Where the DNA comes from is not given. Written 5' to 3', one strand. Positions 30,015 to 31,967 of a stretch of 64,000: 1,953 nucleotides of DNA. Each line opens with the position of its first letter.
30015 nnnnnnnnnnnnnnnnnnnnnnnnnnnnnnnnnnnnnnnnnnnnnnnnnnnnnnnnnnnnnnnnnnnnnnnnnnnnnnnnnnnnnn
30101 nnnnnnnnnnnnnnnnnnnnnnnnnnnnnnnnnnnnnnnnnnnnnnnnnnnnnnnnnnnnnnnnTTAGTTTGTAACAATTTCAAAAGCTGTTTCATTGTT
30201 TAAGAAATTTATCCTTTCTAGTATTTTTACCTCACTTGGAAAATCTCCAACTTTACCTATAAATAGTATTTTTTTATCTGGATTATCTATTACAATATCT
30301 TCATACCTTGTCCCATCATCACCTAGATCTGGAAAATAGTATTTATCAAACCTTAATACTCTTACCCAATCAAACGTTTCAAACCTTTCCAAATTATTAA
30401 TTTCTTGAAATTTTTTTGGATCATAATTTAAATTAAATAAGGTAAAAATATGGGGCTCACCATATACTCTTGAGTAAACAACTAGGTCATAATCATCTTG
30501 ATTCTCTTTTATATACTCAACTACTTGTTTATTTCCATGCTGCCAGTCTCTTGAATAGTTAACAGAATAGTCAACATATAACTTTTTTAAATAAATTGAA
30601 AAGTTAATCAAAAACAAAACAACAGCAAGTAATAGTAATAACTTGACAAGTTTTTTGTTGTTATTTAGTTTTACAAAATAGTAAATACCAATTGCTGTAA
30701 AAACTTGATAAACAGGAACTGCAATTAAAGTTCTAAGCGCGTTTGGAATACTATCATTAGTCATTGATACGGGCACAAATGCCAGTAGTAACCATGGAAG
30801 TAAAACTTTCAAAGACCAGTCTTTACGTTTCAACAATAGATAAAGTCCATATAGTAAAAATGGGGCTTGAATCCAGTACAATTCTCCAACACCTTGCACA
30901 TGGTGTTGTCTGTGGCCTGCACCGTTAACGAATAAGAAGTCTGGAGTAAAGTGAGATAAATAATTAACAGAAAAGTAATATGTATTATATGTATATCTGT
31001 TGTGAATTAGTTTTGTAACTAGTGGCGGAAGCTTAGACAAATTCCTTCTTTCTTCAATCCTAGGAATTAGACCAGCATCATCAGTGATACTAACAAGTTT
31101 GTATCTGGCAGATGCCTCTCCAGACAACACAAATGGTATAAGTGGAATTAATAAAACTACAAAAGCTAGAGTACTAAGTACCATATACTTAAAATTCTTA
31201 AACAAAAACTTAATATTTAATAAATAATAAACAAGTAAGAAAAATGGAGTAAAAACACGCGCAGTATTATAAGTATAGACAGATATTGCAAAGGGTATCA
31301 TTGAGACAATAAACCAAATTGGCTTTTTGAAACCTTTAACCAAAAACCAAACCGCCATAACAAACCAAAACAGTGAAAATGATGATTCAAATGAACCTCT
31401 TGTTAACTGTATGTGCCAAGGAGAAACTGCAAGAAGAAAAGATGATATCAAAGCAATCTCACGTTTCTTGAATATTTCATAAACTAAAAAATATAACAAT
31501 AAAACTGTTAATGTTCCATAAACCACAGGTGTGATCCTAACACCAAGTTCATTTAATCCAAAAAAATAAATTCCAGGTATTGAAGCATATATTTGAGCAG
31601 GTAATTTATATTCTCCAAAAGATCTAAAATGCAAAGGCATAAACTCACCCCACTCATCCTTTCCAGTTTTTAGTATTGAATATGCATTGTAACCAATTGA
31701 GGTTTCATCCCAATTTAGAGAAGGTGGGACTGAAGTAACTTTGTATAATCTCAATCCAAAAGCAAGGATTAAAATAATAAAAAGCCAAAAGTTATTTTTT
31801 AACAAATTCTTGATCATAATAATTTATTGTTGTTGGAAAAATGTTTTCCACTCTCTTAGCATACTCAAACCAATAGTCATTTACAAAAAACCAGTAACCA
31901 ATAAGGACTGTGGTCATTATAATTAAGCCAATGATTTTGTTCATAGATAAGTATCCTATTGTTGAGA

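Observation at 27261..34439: Five tandem ArnT/PMT-like GT-C paralogs forming one 7.2-kb array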

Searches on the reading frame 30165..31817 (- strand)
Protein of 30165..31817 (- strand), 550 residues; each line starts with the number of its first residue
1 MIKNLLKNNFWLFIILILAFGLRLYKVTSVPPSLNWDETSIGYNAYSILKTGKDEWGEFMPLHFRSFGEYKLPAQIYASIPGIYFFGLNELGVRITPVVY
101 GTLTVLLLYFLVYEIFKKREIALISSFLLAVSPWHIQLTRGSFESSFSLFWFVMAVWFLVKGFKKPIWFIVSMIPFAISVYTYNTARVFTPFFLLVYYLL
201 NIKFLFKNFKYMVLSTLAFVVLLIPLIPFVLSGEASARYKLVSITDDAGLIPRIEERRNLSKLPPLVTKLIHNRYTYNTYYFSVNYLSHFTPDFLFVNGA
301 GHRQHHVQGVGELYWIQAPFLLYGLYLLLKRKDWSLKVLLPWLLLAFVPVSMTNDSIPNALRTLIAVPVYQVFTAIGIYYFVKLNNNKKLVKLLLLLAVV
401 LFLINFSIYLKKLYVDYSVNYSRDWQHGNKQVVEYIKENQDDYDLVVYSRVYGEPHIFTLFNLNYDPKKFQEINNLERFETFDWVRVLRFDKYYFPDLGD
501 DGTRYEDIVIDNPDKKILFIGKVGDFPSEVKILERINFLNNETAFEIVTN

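Call 4: search_protein_families(library=pfam, proteins=[window:30165-31817:-], max_evalue=0.01)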
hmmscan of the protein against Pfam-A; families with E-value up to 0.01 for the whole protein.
window:30165-31817:- (550 aa): 2 families
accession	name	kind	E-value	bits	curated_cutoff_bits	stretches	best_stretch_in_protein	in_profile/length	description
PF13231.12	PMT_2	-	3.7e-11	43.9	26.1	1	85-223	16-155/160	Dolichyl-phosphate-mannose-protein mannosyltransferase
PF02366.24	PMT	-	5.5e-09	36.4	22.7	1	14-229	2-233/245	Dolichyl-phosphate-mannose-protein mannosyltransferase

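Call 12: find_homologous_proteins(query=window:30165-31817:-, max_evalue=0.00001)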
Query window:30165-31817:- (550 aa): 3298 proteins with E <= 0.00001 among 8000 candidates; the best 120 are listed.
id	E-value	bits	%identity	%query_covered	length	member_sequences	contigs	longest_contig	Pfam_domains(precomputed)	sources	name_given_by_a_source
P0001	0.0e+0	1233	100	100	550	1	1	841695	PF02366.25,PF13231.13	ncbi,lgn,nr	ncbi:MAG: glycosyltransferase family 39 protein [bacterium]|nr:MAG: glycosyltransferase family 39 pr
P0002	1.0e-295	1000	78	99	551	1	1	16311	PF02366.25,PF13231.13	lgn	-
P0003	2.2e-292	989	79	99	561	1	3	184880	PF02366.25,PF13231.13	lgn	-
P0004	2.8e-292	989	79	99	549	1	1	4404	PF02366.25,PF13231.13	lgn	-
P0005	3.6e-292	988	79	99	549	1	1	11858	PF02366.25,PF13231.13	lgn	-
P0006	8.3e-292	987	79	97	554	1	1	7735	PF02366.25,PF13231.13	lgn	-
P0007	3.6e-290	982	79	98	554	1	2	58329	PF02366.25,PF13231.13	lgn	-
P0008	4.7e-290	981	77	99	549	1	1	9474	PF02366.25,PF13231.13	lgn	-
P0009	6.2e-290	981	77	100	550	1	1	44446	PF02366.25,PF13231.13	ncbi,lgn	ncbi:MAG: glycosyltransferase family 39 protein [Microgenomates group bacterium]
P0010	2.0e-288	976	78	99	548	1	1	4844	PF02366.25,PF13231.13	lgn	-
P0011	2.2e-288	976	77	99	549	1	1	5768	PF02366.25,PF13231.13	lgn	-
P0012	4.6e-287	971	78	99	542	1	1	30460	PF02366.25,PF13231.13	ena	-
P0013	7.9e-287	971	78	99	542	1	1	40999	PF02366.25,PF13231.13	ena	-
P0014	1.2e-286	970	78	99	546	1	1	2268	PF13231.13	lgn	-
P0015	1.7e-286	970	76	99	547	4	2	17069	PF02366.25,PF13231.13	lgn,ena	-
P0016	2.4e-286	969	77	99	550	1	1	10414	PF02366.25,PF13231.13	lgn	-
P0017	4.2e-286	968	77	99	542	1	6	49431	PF13231.13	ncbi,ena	ncbi:MAG: glycosyltransferase family 39 protein [Patescibacteria group bacterium]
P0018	1.3e-285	967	78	99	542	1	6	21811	PF02366.25,PF13231.13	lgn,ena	-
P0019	2.5e-285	966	78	99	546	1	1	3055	PF13231.13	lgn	-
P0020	2.5e-284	962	77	99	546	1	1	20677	PF13231.13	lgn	-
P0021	1.4e-283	960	79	96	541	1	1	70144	PF02366.25,PF13231.13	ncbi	-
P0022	3.0e-283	959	76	99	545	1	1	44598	PF13231.13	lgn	-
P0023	3.2e-283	959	77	96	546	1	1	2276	PF13231.13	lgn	-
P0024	4.3e-283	958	78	99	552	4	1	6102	PF02366.25,PF13231.13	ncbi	-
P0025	4.5e-283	958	76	99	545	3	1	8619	PF02366.25,PF13231.13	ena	-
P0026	7.2e-283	958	76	99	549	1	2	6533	PF02366.25,PF13231.13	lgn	-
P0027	1.4e-282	957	77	99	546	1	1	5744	PF02366.25,PF13231.13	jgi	jgi:4-amino-4-deoxy-L-arabinose transferase-like glycosyltransferase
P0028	2.0e-282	956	76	99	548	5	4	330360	PF02366.25,PF13231.13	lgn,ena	-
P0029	5.3e-282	955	76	99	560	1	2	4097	PF13231.13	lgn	-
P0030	1.1e-281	954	78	96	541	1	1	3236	PF02366.25,PF13231.13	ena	-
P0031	2.4e-281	953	77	99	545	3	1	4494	PF02366.25,PF13231.13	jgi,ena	-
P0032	2.8e-281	952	77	96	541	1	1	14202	PF02366.25,PF13231.13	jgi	jgi:4-amino-4-deoxy-L-arabinose transferase-like glycosyltransferase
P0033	9.4e-281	951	77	97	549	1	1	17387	PF13231.13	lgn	-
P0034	1.1e-280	950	76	99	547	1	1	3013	PF13231.13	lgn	-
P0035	1.6e-280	950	76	99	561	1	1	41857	PF13231.13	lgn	-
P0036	1.6e-279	947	75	99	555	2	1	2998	PF02366.25,PF13231.13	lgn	-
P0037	3.6e-279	945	74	99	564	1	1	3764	PF13231.13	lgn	-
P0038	5.1e-279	945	77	99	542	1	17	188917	PF02366.25,PF13231.13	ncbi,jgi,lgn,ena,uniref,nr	ncbi:hypothetical protein A2130_03440 [Candidatus Woesebacteria bacterium GWC2_33_12]|uniref:Glycosy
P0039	8.4e-279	944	75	97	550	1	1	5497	PF13231.13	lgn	-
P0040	3.0e-278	942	77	96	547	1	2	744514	PF02366.25,PF13231.13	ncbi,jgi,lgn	-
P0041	3.9e-278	942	76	99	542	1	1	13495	PF02366.25,PF13231.13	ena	-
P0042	6.3e-278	941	75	99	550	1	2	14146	PF13231.13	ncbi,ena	-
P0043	6.8e-278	941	76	99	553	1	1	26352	PF13231.13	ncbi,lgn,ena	-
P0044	1.4e-277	940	76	97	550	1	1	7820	PF13231.13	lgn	-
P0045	1.1e-275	934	76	96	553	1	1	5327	PF02366.25,PF13231.13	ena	-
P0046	2.3e-275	933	75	98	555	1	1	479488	PF02366.25,PF13231.13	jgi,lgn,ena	-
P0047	2.9e-275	932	76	98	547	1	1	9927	PF02366.25,PF13231.13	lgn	-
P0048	3.2e-275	932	75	96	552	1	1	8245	PF13231.13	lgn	-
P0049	8.5e-275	931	74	99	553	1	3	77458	PF13231.13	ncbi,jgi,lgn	jgi:4-amino-4-deoxy-L-arabinose transferase-like glycosyltransferase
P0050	1.5e-274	930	76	98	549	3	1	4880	PF02366.25,PF13231.13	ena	-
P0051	3.5e-274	929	74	99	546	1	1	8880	PF02366.25,PF13231.13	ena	-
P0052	9.5e-274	927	73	99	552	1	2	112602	PF02366.25,PF13231.13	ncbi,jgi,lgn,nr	ncbi:MAG: hypothetical protein ACD_26C00034G0071 [uncultured bacterium]|nr:MAG: hypothetical protein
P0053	2.9e-273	926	74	99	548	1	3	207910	PF13231.13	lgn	-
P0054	3.9e-273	925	74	99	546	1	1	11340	PF02366.25,PF13231.13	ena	-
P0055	1.7e-272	923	75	98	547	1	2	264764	PF02366.25,PF13231.13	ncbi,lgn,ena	-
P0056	4.1e-272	922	73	99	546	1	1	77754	PF02366.25,PF13231.13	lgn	-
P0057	5.2e-272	922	75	99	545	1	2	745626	PF02366.25,PF13231.13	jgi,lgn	jgi:4-amino-4-deoxy-L-arabinose transferase-like glycosyltransferase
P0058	1.6e-271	920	74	98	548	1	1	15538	PF02366.25,PF13231.13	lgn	-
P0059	2.1e-270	916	75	99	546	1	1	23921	PF02366.25,PF13231.13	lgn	-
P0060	1.7e-269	913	73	99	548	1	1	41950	PF02366.25,PF13231.13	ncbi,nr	ncbi:MAG: glycosyltransferase family 39 protein [bacterium]|nr:glycosyltransferase family 39 protein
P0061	4.3e-269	912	73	99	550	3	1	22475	PF13231.13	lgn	-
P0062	5.1e-269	912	72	99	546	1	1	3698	PF02366.25,PF13231.13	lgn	-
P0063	7.6e-268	908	73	98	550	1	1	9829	PF02366.25,PF13231.13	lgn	-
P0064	1.7e-267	907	73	98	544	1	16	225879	PF02366.25,PF13231.13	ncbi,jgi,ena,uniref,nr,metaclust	ncbi:MAG: hypothetical protein UR39_C0001G0103 [Candidatus Woesebacteria bacterium GW2011_GWA1_33_30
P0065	8.2e-267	905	74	97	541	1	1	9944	PF13231.13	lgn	-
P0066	1.6e-266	904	73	98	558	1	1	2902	PF02366.25,PF13231.13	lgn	-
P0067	2.9e-266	903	72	98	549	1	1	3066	PF02366.25,PF13231.13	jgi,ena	-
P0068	3.5e-266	902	72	98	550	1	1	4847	PF02366.25,PF13231.13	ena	-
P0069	1.1e-265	901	73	97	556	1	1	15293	PF02366.25,PF13231.13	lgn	-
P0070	1.1e-264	898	73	97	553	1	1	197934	PF02366.25,PF13231.13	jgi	jgi:4-amino-4-deoxy-L-arabinose transferase-like glycosyltransferase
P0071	4.7e-263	892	73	96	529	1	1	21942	PF02366.25,PF13231.13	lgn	-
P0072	9.5e-261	885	70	100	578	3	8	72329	PF13231.13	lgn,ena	-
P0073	2.1e-260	883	71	98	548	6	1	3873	PF02366.25,PF13231.13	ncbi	ncbi:MAG: glycosyltransferase family 39 protein [bacterium]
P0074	4.1e-259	879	69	98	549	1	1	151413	PF02366.25,PF13231.13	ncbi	-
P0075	1.8e-258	877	71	99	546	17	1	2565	PF02366.25,PF13231.13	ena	-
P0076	1.9e-258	877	69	100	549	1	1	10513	PF02366.25,PF13231.13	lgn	-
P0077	7.3e-258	875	71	98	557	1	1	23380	PF02366.25,PF13231.13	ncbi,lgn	-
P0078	1.0e-257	875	73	94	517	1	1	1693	PF02366.25,PF13231.13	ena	-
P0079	9.0e-257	871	71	97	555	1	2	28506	PF13231.13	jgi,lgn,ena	jgi:4-amino-4-deoxy-L-arabinose transferase-like glycosyltransferase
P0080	1.0e-255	868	70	98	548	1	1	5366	PF02366.25,PF13231.13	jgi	jgi:4-amino-4-deoxy-L-arabinose transferase-like glycosyltransferase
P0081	1.4e-255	867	68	98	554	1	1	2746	PF02366.25,PF13231.13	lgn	-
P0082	1.6e-255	867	69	98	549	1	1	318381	PF02366.25,PF13231.13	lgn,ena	-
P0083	2.2e-255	867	69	98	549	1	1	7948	PF02366.25,PF13231.13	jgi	jgi:4-amino-4-deoxy-L-arabinose transferase-like glycosyltransferase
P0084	7.6e-255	865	71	98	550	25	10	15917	PF02366.25,PF13231.13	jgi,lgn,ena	-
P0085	1.2e-254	864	68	100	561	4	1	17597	PF02366.25,PF13231.13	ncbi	-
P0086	1.3e-254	864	70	98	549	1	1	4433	PF02366.25,PF13231.13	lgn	-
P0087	2.4e-254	863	70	98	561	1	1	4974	PF02366.25,PF13231.13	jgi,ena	-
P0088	9.8e-254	861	68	99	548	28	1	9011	PF02366.25,PF13231.13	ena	-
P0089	1.5e-253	861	69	98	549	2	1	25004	PF02366.25,PF13231.13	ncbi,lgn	ncbi:MAG: glycosyltransferase family 39 protein [Patescibacteria group bacterium]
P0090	1.8e-253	861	70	98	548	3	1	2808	PF02366.25,PF13231.13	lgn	-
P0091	2.0e-253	860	69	99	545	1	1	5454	PF02366.25,PF13231.13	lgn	-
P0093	4.7e-253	859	68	99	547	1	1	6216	PF02366.25,PF13231.13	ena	-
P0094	5.8e-253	859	68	98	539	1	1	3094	PF02366.25,PF13231.13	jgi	-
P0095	2.6e-252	857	70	98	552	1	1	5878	PF02366.25,PF13231.13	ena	-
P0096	2.7e-252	857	70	98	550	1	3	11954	PF02366.25,PF13231.13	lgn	-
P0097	4.0e-252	856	67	99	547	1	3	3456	PF02366.25,PF13231.13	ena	-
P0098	4.9e-252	856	69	98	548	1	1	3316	PF02366.25,PF13231.13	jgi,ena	-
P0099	5.1e-252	856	68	100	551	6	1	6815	PF02366.25,PF13231.13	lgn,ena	-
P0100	3.3e-251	853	70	98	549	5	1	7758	PF02366.25,PF13231.13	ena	-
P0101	5.7e-251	852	70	98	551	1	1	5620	PF02366.25,PF13231.13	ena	-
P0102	2.0e-250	850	68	98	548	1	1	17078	PF02366.25,PF13231.13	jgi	-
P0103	8.5e-250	848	70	98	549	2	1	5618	PF02366.25,PF13231.13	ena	-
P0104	1.4e-249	848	70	98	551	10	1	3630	PF02366.25,PF13231.13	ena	-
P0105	1.6e-249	847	67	99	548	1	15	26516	PF02366.25,PF13231.13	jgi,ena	-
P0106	1.8e-249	847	66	99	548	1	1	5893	PF02366.25,PF13231.13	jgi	-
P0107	2.1e-249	847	66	99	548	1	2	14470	PF02366.25,PF13231.13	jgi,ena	-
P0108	2.1e-249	847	66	99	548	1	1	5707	PF02366.25,PF13231.13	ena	-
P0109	3.5e-249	846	66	99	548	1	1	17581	PF02366.25,PF13231.13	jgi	-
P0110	6.8e-249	845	66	99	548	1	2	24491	PF02366.25,PF13231.13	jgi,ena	-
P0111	9.8e-249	845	68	96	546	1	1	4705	PF02366.25,PF13231.13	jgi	-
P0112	1.0e-248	845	67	98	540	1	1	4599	PF02366.25,PF13231.13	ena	-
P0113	1.1e-248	845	67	99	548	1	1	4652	PF02366.25,PF13231.13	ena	-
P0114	2.3e-248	844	69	98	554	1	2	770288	PF02366.25,PF13231.13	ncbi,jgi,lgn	-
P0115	2.9e-248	843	66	99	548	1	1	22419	PF02366.25,PF13231.13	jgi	-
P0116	5.1e-248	843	68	97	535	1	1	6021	PF02366.25,PF13231.13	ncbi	ncbi:MAG: glycosyltransferase family 39 protein, partial [Patescibacteria group bacterium]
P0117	5.5e-248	842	67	99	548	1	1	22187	PF02366.25,PF13231.13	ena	-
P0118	2.5e-247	840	67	98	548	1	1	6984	PF02366.25,PF13231.13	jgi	-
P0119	4.2e-247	839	68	98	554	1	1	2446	PF02366.25,PF13231.13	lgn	-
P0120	1.1e-246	838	67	98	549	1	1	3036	PF02366.25,PF13231.13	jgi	jgi:4-amino-4-deoxy-L-arabinose transferase-like glycosyltransferase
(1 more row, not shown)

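Call 13: find_related_loci(query=window:30165-31817:-, collection=genome_contigs, flank=10000)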
Query window:30165-31817:- (550 aa) in genome_contigs; peptide patterns used: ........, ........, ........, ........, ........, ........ (x = any residue, [..] = any of these).
115 stretches matched a pattern; 13 encode a relative of the query (tblastn E <= 1e-3); 13 distinct loci.
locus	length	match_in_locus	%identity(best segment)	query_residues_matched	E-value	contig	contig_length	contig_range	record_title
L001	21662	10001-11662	74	4-550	0e+0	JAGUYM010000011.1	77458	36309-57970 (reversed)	MAG: Candidatus Woesebacteria bacterium isolate DeMMO6_63 c_000000051655, whole genome shotgun sequence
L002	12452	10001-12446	79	4-550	0e+0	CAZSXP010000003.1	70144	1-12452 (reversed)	MAG TPA_asm: uncultured Gammaproteobacteria bacterium isolate SRP062349_co2_93 genome assembly, contig: NODE_246_length_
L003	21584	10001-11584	77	23-550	0e+0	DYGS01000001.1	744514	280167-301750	MAG TPA_asm: Candidatus Microgenomatus sp. isolate BE2012_5_35_30 Afr_mines_BE2012_3_length_744514_cov_13_281153, whole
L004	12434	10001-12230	76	7-550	0e+0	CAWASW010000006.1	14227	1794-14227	MAG: Candidatus Woesebacteria bacterium isolate MFD02832.bin.1.153 genome assembly, contig: contig_14428, whole genome s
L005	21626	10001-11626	76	6-550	0e+0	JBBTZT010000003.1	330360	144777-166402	MAG: Patescibacteria group bacterium isolate H41-bin064_1 H41_bin064_1_000000000003, whole genome shotgun sequence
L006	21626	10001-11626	77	6-550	0e+0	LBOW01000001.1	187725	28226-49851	MAG: Candidatus Woesebacteria bacterium GW2011_GWB1_33_22 UR35_C0001, whole genome shotgun sequence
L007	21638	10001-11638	72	5-550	0e+0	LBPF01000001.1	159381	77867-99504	MAG: Candidatus Woesebacteria bacterium GW2011_GWB1_33_38 UR44_C0001, whole genome shotgun sequence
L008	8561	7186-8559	76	6-466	0e+0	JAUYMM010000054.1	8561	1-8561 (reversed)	MAG: Candidatus Woesebacteria bacterium isolate C24_metabat.bin.86_sub C24_k141_775776, whole genome shotgun sequence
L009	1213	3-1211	77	25-427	0e+0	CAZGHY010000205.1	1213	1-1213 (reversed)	MAG TPA_asm: uncultured Gammaproteobacteria bacterium isolate SRP286056_co2_319 genome assembly, contig: NODE_235598_len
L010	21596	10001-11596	60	19-548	0e+0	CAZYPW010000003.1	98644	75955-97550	MAG TPA_asm: uncultured Gammaproteobacteria bacterium isolate binchicken_co38_269 genome assembly, contig: NODE_541_leng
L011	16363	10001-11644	37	22-550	1e-102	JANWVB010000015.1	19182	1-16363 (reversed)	MAG: Patescibacteria group bacterium isolate SKYG105 NODE_15_length_19182_cov_3.426799, whole genome shotgun sequence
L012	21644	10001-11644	37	22-550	1e-101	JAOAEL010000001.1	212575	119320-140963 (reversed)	MAG: Patescibacteria group bacterium isolate SKW259 NODE_1_length_212575_cov_6.239475, whole genome shotgun sequence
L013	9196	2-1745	33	4-550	2e-74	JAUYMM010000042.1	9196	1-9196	MAG: Candidatus Woesebacteria bacterium isolate C24_metabat.bin.86_sub C24_k141_43097, whole genome shotgun sequence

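Call 20: find_encoding_contigs(protein=P0001, flank=10000, max_places=1)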
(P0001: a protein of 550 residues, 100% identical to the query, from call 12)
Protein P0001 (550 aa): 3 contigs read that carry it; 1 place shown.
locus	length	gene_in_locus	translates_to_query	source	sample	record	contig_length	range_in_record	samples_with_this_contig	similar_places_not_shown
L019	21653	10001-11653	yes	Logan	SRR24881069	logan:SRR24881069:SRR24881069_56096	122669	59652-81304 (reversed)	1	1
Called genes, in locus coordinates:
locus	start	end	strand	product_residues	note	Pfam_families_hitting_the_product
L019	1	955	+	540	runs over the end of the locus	-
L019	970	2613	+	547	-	PF13231:PMT_2 (weak)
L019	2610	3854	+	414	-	PF09594:GT87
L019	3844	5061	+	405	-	-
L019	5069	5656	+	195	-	-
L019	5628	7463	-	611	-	-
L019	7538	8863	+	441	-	PF13231:PMT_2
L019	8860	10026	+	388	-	PF13231:PMT_2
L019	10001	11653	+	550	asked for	PF02366:PMT, PF13231:PMT_2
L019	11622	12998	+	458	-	PF13231:PMT_2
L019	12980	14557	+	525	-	PF02366:PMT, PF13231:PMT_2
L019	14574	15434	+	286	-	PF00535:Glycos_transf_2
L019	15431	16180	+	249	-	PF00106:adh_short, PF01370:Epimerase (faint), PF02719:Polysacc_synt_2 (weak), PF08659:KR, PF13561:adh_short_C2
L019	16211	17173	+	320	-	PF13439:Glyco_transf_4, PF00534:Glycos_transf_1, PF13692:Glyco_trans_1_4, PF20706:GT4-conflict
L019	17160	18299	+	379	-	-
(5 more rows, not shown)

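Call 29: search_protein_families(library=ncbifam, proteins=[window:30165-31817:-], max_evalue=0.001)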
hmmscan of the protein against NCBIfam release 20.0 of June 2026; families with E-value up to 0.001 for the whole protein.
window:30165-31817:- (550 aa): 0 families

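Call 37: predict_structure(alignment_id=A2)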
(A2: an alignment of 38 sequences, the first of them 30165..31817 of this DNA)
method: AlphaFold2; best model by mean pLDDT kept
length: 550 residues; sequences in the alignment: 38
mean_pLDDT: 90.4   pTM: 0.89
mean pLDDT of the five models: 90.4, 89.0, 88.6, 88.2, 87.1
residues with pLDDT >= 90: 405; 70-90: 104; 50-70: 30; < 50: 11
segments of 3 or more residues with pLDDT < 50: 236-244
pLDDT, mean of each block of 10 residues (from residue 1): 67 97 95 92 96 92 72 88 97 95 98 97 98 94 88 98 97 96 89 96 96 97 83 51 54 81 87 80 89 94 86 95 98 96 94 75 95 98 94 95 96 94 93 97 96 92 97 91 80 89 87 96 93 96 96
secondary structure, 60 per line:
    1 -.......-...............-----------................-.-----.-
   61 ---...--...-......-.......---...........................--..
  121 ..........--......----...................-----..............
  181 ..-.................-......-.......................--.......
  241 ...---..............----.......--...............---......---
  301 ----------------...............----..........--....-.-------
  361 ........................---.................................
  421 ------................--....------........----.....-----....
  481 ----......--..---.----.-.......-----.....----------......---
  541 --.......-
elements in order: H2-8 H10-24 H36-51 E64-66 E69-71 H73-78 H80-86 H90-116 H119-130 H133-138 H143-161 H167-182 H184-200 H202-207 H209-231 H234-242 H247-260 H265-271 H274-288 H292-297 H317-331 H336-345 H348-351 H361-384 H388-420 H427-442 E445-448 H455-462 H467-471 E477-480 E485-490 H505-511 E517-521 E532-537 E543-549
